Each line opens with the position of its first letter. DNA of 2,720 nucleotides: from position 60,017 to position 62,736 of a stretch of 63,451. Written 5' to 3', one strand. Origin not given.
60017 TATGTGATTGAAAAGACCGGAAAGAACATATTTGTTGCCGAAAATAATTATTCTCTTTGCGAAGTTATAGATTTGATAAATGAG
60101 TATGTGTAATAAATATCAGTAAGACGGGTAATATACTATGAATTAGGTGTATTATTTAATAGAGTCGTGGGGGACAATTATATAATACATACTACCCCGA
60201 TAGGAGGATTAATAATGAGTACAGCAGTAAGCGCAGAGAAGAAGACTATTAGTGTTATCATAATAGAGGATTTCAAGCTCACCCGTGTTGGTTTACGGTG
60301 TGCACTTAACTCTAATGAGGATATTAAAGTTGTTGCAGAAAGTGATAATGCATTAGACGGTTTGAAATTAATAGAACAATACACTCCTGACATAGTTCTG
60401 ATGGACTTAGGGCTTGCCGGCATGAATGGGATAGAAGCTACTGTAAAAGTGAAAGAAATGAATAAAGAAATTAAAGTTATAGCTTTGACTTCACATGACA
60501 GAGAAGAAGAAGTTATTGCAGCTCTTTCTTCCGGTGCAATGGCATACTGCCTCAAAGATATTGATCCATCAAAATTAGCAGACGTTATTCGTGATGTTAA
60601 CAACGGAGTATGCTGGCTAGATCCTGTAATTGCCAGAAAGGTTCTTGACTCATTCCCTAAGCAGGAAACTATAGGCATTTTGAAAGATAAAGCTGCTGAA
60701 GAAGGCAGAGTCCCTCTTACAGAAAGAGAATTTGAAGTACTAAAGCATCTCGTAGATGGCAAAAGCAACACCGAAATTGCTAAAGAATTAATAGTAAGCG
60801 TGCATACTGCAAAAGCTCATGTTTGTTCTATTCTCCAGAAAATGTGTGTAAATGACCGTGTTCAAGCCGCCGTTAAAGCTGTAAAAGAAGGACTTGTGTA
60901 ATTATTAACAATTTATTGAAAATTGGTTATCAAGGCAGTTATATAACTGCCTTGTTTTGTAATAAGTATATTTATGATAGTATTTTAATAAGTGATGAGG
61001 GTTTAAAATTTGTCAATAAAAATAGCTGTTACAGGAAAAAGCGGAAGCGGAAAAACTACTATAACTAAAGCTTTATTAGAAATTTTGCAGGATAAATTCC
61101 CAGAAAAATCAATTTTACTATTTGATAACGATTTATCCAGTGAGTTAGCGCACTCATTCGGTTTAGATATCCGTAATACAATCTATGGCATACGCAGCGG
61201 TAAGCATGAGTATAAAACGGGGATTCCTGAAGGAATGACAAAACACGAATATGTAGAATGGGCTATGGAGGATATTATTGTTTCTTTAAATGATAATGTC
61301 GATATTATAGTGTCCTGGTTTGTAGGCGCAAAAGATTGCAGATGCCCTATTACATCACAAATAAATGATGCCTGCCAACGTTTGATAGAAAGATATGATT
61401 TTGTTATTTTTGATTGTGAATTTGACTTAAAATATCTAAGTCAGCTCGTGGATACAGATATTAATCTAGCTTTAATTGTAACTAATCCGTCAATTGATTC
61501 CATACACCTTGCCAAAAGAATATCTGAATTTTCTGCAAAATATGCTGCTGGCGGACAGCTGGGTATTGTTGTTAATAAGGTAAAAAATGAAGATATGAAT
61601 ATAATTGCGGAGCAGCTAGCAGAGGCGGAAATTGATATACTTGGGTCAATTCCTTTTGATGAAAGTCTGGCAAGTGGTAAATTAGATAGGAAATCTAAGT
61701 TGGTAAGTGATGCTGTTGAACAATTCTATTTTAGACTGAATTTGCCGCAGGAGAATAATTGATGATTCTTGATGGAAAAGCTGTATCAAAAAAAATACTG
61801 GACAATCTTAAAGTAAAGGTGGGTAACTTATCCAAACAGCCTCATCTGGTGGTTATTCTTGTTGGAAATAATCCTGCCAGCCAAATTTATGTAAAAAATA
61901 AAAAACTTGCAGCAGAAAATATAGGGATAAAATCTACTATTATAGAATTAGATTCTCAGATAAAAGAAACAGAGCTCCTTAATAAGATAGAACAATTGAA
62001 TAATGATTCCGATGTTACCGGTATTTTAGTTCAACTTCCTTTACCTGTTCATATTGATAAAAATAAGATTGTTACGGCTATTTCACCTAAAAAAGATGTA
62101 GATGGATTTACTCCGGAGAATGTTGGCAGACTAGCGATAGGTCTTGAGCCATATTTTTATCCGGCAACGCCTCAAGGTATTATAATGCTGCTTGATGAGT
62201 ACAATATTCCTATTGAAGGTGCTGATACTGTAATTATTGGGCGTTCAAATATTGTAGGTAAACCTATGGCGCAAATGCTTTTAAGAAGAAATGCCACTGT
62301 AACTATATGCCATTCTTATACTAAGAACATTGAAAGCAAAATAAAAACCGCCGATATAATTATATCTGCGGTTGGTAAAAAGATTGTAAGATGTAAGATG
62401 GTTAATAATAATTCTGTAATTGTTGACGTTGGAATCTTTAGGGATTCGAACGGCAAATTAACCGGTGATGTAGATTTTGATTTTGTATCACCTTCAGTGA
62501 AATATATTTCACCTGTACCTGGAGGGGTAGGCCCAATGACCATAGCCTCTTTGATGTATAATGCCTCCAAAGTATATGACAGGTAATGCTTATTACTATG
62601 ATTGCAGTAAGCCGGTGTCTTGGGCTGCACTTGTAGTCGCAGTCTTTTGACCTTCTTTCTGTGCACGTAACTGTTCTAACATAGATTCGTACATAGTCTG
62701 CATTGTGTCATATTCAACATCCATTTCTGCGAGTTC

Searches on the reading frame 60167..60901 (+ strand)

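Call 6: search_protein_families(library=pfam, proteins=[window:60167-60901:+], max_evalue=0.01)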
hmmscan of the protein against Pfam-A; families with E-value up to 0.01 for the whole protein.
window:60167-60901:+ (244 aa): 3 families
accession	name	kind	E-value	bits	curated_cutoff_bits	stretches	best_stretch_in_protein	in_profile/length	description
PF00072.30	Response_reg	-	3.3e-23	82.4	30.2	1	30-141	1-110/111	Response regulator receiver domain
PF00196.25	GerE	-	1.1e-16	60.6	23.5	1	183-238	2-57/57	Bacterial regulatory proteins, luxR family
PF08281.18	Sigma70_r4_2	-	0.0011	19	25.7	1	184-226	11-54/54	Sigma-70, region 4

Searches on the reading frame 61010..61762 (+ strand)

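Call 6: search_protein_families(library=pfam, proteins=[window:61010-61762:+], max_evalue=0.01)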
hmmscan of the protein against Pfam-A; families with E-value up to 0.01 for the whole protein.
window:61010-61762:+ (250 aa): 17 families
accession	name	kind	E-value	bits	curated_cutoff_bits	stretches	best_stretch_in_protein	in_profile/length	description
PF01656.29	CbiA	-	3.1e-13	50.2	25.4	1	6-222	3-117/125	CobQ/CobB/MinD/ParA nucleotide binding domain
PF13614.12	AAA_31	-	2.1e-07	31.5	27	1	8-159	8-148/177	AAA domain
PF00142.24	Fer4_NifH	-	1.9e-06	28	25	1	153-229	143-223/271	4Fe-4S iron sulfur cluster binding proteins, NifH/frxC family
PF04665.18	Pox_A32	-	4.2e-05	23.6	22.8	1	3-45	14-54/242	Poxvirus A32 protein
PF13238.12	AAA_18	-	0.00058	20.8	29.4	1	5-57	1-42/128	AAA domain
PF00005.33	ABC_tran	-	0.00077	20.5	25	1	5-45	14-52/137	ABC transporter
PF00485.24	PRK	-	0.00077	19.8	22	1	5-31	2-29/196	Phosphoribulokinase / Uridine kinase family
PF06564.18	CBP_BcsQ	-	0.0013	18.7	21.3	0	112-164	99-151/234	Cellulose biosynthesis protein BcsQ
PF03266.21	NTPase_1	-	0.0014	18.9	23.9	1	4-29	1-26/168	NTPase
PF13401.12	AAA_22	-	0.0015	19.2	27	1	5-36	8-37/130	AAA domain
PF13500.12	AAA_26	-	0.0018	18.6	27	0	184-221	160-195/198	AAA domain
PF01583.26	APS_kinase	-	0.0022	18.5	21.1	1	3-52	3-51/152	Adenylylsulphate kinase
PF01935.23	DUF87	-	0.0031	18.1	23.2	1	5-39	26-59/220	Helicase HerA, central domain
PF03029.23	ATP_bind_1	-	0.0031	17.8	27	1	7-59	1-52/240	Conserved hypothetical ATP binding protein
PF10609.15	ParA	-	0.0045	16.9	27.1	0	7-42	9-42/246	NUBPL iron-transfer P-loop NTPase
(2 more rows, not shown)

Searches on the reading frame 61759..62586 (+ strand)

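Call 6: search_protein_families(library=pfam, proteins=[window:61759-62586:+], max_evalue=0.01)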
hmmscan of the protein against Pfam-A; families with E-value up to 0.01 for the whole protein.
window:61759-62586:+ (275 aa): 2 families
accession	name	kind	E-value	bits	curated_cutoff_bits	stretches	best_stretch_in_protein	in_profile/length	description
PF02882.25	THF_DHG_CYH_C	-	1.4e-59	200.4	27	1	119-273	2-156/160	Tetrahydrofolate dehydrogenase/cyclohydrolase, NAD(P)-binding domain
PF00763.28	THF_DHG_CYH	-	5.3e-40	136.7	32.8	1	4-115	1-115/115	Tetrahydrofolate dehydrogenase/cyclohydrolase, catalytic domain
